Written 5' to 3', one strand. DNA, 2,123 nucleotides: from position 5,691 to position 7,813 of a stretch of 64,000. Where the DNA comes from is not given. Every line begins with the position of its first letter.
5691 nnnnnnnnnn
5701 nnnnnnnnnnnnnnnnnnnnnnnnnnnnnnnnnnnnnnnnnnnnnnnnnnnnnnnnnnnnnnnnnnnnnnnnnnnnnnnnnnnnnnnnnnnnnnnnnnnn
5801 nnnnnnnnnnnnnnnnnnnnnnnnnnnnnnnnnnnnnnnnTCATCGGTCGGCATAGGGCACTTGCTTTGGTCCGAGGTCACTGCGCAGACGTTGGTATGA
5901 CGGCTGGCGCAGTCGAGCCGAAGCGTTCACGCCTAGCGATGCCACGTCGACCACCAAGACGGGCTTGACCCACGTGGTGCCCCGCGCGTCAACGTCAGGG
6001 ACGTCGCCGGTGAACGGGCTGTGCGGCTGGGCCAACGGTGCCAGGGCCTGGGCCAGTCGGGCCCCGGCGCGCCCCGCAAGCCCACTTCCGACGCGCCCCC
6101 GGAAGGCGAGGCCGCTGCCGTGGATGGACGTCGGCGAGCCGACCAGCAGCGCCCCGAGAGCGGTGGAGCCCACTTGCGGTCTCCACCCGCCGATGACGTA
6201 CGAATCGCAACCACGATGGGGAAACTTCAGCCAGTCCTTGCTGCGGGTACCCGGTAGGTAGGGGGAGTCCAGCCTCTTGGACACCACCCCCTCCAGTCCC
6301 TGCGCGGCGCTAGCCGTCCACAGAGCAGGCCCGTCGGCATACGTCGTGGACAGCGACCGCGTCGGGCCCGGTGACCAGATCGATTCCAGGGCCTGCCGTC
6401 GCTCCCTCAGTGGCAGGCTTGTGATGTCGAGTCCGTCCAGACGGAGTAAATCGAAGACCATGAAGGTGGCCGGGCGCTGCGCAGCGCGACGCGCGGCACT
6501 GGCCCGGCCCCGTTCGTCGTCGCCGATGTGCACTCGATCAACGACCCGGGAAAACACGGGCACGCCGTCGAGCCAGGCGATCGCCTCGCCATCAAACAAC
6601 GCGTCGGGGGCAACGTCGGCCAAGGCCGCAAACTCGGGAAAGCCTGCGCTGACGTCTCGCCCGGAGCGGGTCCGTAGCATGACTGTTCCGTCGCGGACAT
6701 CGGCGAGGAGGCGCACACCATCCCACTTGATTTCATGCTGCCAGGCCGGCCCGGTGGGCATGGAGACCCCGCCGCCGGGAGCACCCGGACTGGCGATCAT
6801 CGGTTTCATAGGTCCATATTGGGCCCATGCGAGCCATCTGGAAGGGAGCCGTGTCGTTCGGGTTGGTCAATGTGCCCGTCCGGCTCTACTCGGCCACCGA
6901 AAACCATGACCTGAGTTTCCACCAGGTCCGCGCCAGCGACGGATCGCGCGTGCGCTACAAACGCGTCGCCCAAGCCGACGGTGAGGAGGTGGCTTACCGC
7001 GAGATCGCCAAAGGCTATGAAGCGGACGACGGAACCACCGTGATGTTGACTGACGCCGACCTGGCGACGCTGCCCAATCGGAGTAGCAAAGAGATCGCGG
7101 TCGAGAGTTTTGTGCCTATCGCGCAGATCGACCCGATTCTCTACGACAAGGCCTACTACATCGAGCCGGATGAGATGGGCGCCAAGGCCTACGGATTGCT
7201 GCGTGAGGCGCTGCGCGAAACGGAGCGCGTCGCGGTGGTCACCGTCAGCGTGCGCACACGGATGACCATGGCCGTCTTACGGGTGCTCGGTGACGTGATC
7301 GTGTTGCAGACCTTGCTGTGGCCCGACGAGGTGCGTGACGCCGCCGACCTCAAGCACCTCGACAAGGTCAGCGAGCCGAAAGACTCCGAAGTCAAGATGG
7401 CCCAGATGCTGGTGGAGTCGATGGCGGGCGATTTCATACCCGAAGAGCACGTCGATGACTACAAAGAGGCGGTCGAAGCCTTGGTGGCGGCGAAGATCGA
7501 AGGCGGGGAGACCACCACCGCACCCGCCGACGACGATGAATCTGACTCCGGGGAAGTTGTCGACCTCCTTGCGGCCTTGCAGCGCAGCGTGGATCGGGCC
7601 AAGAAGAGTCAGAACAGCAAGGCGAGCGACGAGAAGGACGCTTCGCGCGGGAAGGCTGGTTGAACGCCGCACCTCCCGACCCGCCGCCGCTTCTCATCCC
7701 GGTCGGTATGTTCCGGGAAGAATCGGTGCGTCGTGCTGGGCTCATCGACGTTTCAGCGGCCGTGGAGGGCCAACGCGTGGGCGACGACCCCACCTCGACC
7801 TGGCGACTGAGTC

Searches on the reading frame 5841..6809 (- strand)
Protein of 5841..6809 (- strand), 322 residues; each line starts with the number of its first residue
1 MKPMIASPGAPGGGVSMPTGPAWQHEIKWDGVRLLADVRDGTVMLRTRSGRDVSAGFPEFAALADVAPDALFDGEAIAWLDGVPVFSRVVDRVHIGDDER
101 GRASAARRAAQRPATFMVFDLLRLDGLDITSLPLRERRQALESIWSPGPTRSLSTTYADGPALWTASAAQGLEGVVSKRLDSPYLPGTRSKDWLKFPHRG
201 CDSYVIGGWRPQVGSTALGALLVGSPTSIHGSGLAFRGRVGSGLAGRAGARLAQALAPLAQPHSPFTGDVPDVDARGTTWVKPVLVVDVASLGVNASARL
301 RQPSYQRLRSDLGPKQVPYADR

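Call 76: search_protein_families(library=pfam, proteins=[window:5841-6809:-], max_evalue=0.000001)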
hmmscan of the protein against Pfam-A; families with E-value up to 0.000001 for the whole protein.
window:5841-6809:- (322 aa): 2 families
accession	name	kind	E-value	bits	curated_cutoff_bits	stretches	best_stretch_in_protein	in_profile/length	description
PF01068.26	DNA_ligase_A_M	-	8e-26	91.4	26.2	1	20-196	19-203/204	ATP dependent DNA ligase domain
PF04679.21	DNA_ligase_A_C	-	3.4e-18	66.3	27.5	1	216-311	3-93/94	ATP dependent DNA ligase C terminal region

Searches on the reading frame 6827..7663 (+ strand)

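Call 76: search_protein_families(library=pfam, proteins=[window:6827-7663:+], max_evalue=0.000001)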
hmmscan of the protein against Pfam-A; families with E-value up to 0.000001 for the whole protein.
window:6827-7663:+ (278 aa): 1 family
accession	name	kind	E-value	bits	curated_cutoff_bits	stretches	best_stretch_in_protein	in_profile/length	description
PF02735.22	Ku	-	1.1e-48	166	25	1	10-191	1-190/190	Ku70/Ku80 beta-barrel domain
